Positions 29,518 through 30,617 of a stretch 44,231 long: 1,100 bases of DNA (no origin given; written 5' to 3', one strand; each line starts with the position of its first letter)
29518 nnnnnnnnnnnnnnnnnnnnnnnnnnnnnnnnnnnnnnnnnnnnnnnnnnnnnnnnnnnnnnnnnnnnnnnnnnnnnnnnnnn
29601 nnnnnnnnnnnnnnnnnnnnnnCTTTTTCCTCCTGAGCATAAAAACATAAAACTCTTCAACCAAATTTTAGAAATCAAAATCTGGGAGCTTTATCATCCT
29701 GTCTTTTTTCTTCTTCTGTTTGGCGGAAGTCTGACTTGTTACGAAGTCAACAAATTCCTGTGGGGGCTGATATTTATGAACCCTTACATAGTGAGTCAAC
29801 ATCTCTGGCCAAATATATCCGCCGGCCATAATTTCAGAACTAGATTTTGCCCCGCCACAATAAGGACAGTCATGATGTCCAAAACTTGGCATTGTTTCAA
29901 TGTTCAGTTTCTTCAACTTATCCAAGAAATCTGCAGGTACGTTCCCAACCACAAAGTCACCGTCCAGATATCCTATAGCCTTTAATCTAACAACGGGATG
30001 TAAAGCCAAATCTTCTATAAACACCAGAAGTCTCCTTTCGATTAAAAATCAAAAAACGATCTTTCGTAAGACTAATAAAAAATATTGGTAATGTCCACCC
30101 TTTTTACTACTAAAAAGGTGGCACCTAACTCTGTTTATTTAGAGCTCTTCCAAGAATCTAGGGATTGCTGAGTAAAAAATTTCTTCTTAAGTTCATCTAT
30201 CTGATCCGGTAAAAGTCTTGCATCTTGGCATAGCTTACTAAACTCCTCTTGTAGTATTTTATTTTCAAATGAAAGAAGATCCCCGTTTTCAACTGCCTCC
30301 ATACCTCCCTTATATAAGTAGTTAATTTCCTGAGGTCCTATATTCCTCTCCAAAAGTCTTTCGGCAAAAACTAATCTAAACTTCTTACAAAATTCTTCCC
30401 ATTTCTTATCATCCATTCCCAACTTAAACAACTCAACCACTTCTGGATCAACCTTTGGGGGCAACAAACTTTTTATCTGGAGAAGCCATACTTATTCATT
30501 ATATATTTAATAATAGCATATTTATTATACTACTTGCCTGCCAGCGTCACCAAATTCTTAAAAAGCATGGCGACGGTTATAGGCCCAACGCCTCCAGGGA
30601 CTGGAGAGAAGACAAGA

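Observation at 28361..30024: Tight four-gene operon of unknown function: Cys/His HYV-module protein, cytoplasmic variant M23-like protein and two small unknowns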

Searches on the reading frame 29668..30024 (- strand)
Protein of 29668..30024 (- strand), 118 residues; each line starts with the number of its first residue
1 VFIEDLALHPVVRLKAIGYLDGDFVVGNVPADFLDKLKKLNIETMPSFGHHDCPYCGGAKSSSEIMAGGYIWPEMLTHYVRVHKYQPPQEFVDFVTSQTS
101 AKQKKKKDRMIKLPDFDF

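Call 3: search_protein_families(library=pfam, proteins=[window:29668-30024:-], max_evalue=1)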
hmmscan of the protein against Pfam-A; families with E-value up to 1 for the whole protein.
window:29668-30024:- (118 aa): 2 families
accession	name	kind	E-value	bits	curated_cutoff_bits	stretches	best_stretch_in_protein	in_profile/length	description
PF25535.1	DUF7919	-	2.4e-16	60.5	27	1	9-95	16-125/126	Domain of unknown function (DUF7919)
PF22109.2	Zn_ribbon_tTFIIB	-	0.29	11.5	28.6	1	44-60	3-19/40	Transcription factor IIB, zinc ribbon, Trypanosome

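Call 4: search_protein_families(library=ncbifam, proteins=[window:29668-30024:-], max_evalue=1)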
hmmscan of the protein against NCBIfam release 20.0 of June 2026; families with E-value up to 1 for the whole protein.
window:29668-30024:- (118 aa): 2 families
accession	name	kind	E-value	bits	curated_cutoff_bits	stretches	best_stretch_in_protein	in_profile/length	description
TIGR02136.1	ptsS_2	subfamily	0.043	13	206.6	1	14-108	211-290/295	phosphate ABC transporter substrate-binding protein PstS family protein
NF008401.0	PRK11200.1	equivalog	0.16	12.2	84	1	48-67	6-25/87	GrxA family glutaredoxin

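Call 6: search_protein_families(library=padloc, proteins=[window:29668-30024:-], max_evalue=1)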
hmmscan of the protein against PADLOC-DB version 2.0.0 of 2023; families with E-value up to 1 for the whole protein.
window:29668-30024:- (118 aa): 0 families

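Call 7: search_protein_families(library=phrogs, proteins=[window:29668-30024:-], max_evalue=1)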
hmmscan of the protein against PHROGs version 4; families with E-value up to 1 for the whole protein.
window:29668-30024:- (118 aa): 1 family
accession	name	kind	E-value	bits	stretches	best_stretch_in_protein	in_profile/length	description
phrog_13972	-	DNA, RNA and nucleotide metabolism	0.17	13.1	1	52-71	41-60/75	DNA ligase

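Call 34: find_homologous_proteins(query=window:29668-30024:-, max_evalue=0.001)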
Query window:29668-30024:- (118 aa): 2 proteins with E <= 0.001 among 5 candidates.
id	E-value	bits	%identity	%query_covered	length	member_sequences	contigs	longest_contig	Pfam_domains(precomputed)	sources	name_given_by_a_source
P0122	4.4e-76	271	100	100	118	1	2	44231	PF25535.2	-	-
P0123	2.8e-39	152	55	100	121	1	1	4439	PF25535.2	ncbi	-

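Call 37: find_related_loci(query=A2, collection=genome_contigs, flank=6000)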
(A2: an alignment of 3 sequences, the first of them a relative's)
Query A2 (118 aa) in genome_contigs; peptide patterns used: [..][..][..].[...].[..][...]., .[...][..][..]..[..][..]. (x = any residue, [..] = any of these).
89 stretches matched a pattern; 22 encode a relative of the query (tblastn E <= 1e-3); 22 distinct loci.
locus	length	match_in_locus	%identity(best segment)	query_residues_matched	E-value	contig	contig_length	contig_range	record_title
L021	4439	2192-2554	55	1-118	2e-44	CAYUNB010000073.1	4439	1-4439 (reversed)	MAG TPA_asm: uncultured Candidatus Saccharibacteria bacterium isolate binchicken_co185_274 genome assembly, contig: NODE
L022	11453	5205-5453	45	19-99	6e-17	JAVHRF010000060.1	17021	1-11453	MAG: Candidatus Paceibacterota bacterium isolate WB01no19_45_9 NODE_2283_length_17021_cov_6.258694, whole genome shotgun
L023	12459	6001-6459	26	1-111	4e-12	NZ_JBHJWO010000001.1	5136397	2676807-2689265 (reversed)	Nocardia sp. NPDC056064 NPDC056064_T25_H6.ctg-0001, whole genome shotgun sequence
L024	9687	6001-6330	31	10-97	4e-10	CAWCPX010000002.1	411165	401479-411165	MAG: uncultured Actinomycetota bacterium isolate MFD04967.bin.2.99 genome assembly, contig: contig_27942, whole genome s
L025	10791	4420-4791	28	17-109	5e-10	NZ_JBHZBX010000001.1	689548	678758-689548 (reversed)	Nocardia sp. NPDC059177 NPDC059177_T44_F7.ctg-0001, whole genome shotgun sequence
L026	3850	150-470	31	17-93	2e-9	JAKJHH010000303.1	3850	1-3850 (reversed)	MAG: Verrucomicrobia bacterium isolate UR.bin179 NODE_303_length_3850_cov_2.605089, whole genome shotgun sequence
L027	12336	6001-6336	30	17-113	7e-9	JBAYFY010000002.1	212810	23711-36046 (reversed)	MAG: Candidatus Buchananbacteria bacterium isolate SO_2016_GW1_112 scaffold00111_OW334_2016, whole genome shotgun sequen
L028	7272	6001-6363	33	16-116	3e-8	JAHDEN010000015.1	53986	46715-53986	MAG: Chloroflexota bacterium isolate MAG-182 RZ_1645, whole genome shotgun sequence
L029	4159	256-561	29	13-95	2e-8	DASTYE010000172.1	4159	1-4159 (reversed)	MAG TPA_asm: Gemmatimonadaceae bacterium isolate SMAG_U2433 k141_743815, whole genome shotgun sequence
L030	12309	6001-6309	29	17-97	1e-7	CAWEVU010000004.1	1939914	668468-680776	MAG: uncultured Acidobacteriota bacterium isolate MFD09222.bin.1.119 genome assembly, contig: contig_35377, whole genome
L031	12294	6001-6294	32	15-91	3e-7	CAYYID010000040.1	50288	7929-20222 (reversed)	MAG TPA_asm: uncultured Solibacteraceae bacterium isolate SRP287051_co2_225 genome assembly, contig: NODE_1526_length_50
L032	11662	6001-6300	33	16-95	3e-7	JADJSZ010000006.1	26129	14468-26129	MAG: Candidatus Hadersleviella danica isolate Hade_MAXAC.236_sub tig00011768-10-259990, whole genome shotgun sequence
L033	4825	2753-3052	29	16-95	2e-6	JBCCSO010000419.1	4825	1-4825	MAG: Chloroflexota bacterium isolate P01_D01_bin.58 k141_194218_length_4825_cov_59.5216, whole genome shotgun sequence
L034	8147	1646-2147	32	17-109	8e-8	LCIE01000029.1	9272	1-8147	MAG: Candidatus Collierbacteria bacterium GW2011_GWC2_44_18 UW41_C0029, whole genome shotgun sequence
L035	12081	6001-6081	52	71-97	9e-6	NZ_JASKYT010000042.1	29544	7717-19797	Streptomyces sp. PU-14G strain PU_14G Contig_42, whole genome shotgun sequence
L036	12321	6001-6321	28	17-100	1e-5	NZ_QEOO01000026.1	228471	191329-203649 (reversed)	Nocardioides speluncae strain YIM ART13 s.ART13_Contig8, whole genome shotgun sequence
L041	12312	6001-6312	25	11-92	6e-5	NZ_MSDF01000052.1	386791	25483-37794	Pseudomonas fluorescens strain P5A PF_P5A_contig_48, whole genome shotgun sequence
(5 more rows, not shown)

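Call 41: search_protein_families(library=pfam, proteins=[L036:49-5934:+, L041:62-5932:+, L025:2174-2827:+, L025:576-2057:+], max_evalue=0.01)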
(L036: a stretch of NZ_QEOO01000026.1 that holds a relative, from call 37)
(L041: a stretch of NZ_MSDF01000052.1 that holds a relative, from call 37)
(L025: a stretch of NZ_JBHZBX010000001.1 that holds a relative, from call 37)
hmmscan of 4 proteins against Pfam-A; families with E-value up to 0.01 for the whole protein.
L036:49-5934:+ (1961 aa): 6 families
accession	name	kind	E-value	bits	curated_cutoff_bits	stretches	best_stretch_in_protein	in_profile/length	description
PF05593.20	RHS_repeat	-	2.9e-82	270.2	22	14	1012-1048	1-37/38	RHS Repeat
PF21527.2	Stv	-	5.7e-21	75.9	24.2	1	1855-1958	1-120/121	Putative adhesin Stv domain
PF01833.30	TIG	-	7.4e-13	48.7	20.9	2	125-199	1-79/84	IPT/TIG domain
PF25023.1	TEN_YD-shell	-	9.4e-09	34.3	50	1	1483-1528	97-143/909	Teneurin YD-shell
PF20148.4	DUF6531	-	6.7e-08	33.2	24.1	1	845-905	1-60/74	Domain of unknown function (DUF6531)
PF13620.12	CarboxypepD_reg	-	4.1e-06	27.5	32.3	1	597-649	2-60/82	Carboxypeptidase regulatory-like domain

L041:62-5932:+ (1956 aa): 2 families
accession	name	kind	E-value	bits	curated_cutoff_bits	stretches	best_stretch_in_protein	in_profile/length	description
PF04830.18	DUF637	-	1.5e-21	77.3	26.6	1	1367-1515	1-168/168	Possible hemagglutinin (DUF637)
PF13332.12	Fil_haemagg_2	-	5.4e-10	40.1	22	3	1062-1128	2-69/170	Hemagglutinin repeat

L025:2174-2827:+ (217 aa): 2 families
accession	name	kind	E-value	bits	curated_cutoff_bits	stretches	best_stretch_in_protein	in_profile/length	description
PF15657.11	Tox-HNH-EHHH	-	1.6e-26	92.8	25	1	146-215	1-69/69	HNH/Endo VII superfamily nuclease toxins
PF17780.6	OCRE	-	0.00032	21.1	24.7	1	48-74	15-43/52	OCRE domain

L025:576-2057:+ (493 aa): 4 families
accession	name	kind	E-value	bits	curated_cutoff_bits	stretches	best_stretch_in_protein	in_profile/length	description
PF05593.20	RHS_repeat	-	3.7e-38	129.6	22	6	224-256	1-33/38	RHS Repeat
PF15283.12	DUF4595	-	1.7e-07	31.8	34.2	1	116-204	3-110/202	Domain of unknown function (DUF4595) with porin-like fold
PF25023.1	TEN_YD-shell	-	5.7e-06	25.1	50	1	18-120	52-155/909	Teneurin YD-shell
PF25174.1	Beta-prop_THOC3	-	0.0023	17.4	305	0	92-188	93-188/272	THOC3 beta-propeller domain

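Call 47: search_protein_representatives(protein=window:29668-30024:-)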
Query: 118 residues. Proteins with E-value up to 0.001 (for the whole library): 631; up to 1e-10: 25; up to 1e-30: 0. The best 150 are listed.
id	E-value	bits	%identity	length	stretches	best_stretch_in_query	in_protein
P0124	5.8e-27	110.5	53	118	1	5-97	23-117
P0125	1.5e-22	96.2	45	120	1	9-118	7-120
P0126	2.9e-21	92.0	43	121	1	3-118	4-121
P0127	9.8e-21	90.4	43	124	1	4-118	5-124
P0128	6.0e-19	84.6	49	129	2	59-96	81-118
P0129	7.1e-19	84.3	45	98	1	10-96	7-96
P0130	8.0e-18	80.9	46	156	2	62-112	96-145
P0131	1.7e-16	76.6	51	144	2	69-118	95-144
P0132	1.5e-14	70.4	47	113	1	1-97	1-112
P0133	2.0e-14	70.0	43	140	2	59-104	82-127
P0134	2.4e-13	66.5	46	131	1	16-96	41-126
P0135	3.0e-13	66.2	48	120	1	16-99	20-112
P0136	5.9e-13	65.2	34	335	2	49-100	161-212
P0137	8.3e-13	64.8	51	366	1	17-99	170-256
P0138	1.8e-12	63.7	47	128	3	60-98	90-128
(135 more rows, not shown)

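Call 74: search_protein_families(library=pfam, proteins=[L036:5938-6327:+, L035:5689-6108:+], max_evalue=0.01)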
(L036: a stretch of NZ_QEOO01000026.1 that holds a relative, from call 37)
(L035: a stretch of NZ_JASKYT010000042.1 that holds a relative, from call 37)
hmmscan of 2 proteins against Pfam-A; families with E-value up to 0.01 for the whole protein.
L036:5938-6327:+ (129 aa): 1 family
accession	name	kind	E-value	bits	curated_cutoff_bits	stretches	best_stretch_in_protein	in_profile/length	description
PF25535.1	DUF7919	-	2.2e-42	144.6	27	1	2-123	1-125/126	Domain of unknown function (DUF7919)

L035:5689-6108:+ (139 aa): 1 family
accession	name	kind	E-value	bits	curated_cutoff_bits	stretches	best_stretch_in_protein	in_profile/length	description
PF25535.1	DUF7919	-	5.1e-37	127.3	27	1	5-129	4-125/126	Domain of unknown function (DUF7919)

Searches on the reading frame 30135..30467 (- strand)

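Call 3: search_protein_families(library=pfam, proteins=[window:30135-30467:-], max_evalue=1)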
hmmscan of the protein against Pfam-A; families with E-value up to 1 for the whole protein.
window:30135-30467:- (110 aa): 0 families

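Call 4: search_protein_families(library=ncbifam, proteins=[window:30135-30467:-], max_evalue=1)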
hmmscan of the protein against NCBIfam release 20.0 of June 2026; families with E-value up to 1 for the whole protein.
window:30135-30467:- (110 aa): 2 families
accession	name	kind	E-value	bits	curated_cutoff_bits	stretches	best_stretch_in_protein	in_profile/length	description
TIGR04258.1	4helix_suffix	equivalog_domain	0.0049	16.8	40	0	34-56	14-36/49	four helix bundle suffix domain-containing protein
NF004456.0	PRK05787.1-4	equivalog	0.2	11.5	247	1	43-97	7-61/201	cobalt-precorrin-7 (C(5))-methyltransferase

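Call 6: search_protein_families(library=padloc, proteins=[window:30135-30467:-], max_evalue=1)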
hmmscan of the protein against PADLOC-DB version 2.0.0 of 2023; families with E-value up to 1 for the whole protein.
window:30135-30467:- (110 aa): 0 families

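Call 7: search_protein_families(library=phrogs, proteins=[window:30135-30467:-], max_evalue=1)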
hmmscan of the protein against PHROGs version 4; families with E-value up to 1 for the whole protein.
window:30135-30467:- (110 aa): 2 families
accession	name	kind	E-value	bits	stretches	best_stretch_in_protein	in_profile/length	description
phrog_26520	-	tail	0.21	12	1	55-98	28-70/215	lower collar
phrog_22484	-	unknown function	0.44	12.1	1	76-98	8-30/88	-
